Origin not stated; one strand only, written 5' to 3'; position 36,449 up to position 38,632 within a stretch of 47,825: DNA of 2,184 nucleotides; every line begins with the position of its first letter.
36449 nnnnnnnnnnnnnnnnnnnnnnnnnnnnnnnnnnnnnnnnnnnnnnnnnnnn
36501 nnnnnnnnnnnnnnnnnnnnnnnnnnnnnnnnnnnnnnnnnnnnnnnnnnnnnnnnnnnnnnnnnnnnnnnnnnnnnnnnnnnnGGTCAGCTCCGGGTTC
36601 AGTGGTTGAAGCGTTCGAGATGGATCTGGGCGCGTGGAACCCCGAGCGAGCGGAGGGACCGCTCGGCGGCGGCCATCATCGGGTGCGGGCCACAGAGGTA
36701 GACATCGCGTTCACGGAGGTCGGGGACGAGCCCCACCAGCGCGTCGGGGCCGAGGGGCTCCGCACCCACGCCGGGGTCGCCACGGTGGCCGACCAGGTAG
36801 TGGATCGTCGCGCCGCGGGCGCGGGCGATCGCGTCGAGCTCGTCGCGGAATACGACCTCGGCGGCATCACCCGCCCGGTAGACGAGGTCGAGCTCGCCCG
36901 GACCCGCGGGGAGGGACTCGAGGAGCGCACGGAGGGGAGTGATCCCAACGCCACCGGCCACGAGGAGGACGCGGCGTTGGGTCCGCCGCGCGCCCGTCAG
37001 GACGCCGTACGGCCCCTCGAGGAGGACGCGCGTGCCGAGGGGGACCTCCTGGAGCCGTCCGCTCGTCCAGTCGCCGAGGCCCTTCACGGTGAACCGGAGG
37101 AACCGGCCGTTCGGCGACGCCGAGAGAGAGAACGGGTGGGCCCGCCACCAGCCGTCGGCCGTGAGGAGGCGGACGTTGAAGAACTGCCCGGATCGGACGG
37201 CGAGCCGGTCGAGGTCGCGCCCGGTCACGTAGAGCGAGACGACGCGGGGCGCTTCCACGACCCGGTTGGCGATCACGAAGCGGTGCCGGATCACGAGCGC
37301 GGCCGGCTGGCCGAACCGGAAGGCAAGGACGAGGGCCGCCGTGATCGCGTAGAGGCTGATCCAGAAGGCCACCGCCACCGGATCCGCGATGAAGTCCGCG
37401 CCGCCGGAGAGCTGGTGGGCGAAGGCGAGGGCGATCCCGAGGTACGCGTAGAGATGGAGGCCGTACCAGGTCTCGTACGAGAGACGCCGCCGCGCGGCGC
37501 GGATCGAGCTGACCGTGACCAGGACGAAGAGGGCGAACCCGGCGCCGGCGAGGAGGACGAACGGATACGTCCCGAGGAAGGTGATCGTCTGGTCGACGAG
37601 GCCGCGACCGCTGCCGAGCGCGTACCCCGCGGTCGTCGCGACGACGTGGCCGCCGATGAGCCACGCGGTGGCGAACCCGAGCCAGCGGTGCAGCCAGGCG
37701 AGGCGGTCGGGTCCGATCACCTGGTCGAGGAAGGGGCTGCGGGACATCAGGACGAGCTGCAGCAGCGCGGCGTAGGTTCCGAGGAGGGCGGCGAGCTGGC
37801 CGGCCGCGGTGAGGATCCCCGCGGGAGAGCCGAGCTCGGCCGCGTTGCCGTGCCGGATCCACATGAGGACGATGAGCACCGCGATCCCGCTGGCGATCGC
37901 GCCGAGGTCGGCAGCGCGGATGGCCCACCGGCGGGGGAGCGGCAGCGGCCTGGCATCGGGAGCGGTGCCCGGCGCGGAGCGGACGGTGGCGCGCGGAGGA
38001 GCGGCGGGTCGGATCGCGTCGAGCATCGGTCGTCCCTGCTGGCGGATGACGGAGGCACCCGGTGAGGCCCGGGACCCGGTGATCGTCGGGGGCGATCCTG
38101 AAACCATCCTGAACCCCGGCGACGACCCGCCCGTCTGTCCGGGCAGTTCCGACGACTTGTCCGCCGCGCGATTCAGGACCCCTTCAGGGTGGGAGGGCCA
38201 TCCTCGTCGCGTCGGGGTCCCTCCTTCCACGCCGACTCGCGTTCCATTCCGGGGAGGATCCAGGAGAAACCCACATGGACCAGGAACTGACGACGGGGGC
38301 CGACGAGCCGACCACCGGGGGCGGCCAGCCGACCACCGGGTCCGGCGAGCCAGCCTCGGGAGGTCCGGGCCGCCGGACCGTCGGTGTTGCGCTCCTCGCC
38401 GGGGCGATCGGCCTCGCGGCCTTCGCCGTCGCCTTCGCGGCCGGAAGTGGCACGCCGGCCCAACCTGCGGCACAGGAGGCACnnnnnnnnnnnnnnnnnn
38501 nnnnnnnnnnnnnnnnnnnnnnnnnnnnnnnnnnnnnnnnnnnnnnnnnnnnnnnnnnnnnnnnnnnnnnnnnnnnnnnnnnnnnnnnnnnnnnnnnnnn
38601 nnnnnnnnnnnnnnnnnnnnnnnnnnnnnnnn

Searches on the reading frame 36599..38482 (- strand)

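Call 36: search_protein_families(library=pfam, proteins=[window:36599-38482:-], max_evalue=0.001)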
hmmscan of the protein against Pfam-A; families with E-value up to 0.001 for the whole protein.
window:36599-38482:- (627 aa): 3 families
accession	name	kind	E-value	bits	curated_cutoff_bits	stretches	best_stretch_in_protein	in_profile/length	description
PF01794.25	Ferric_reduct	-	1.3e-15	57.9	28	1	233-353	3-120/121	Ferric reductase like transmembrane component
PF00175.26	NAD_binding_1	-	1.7e-08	35.5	22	1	507-607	1-108/109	Oxidoreductase NAD-binding domain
PF08022.18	FAD_binding_8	-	4.3e-06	27.2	22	1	426-494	27-107/109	FAD-binding domain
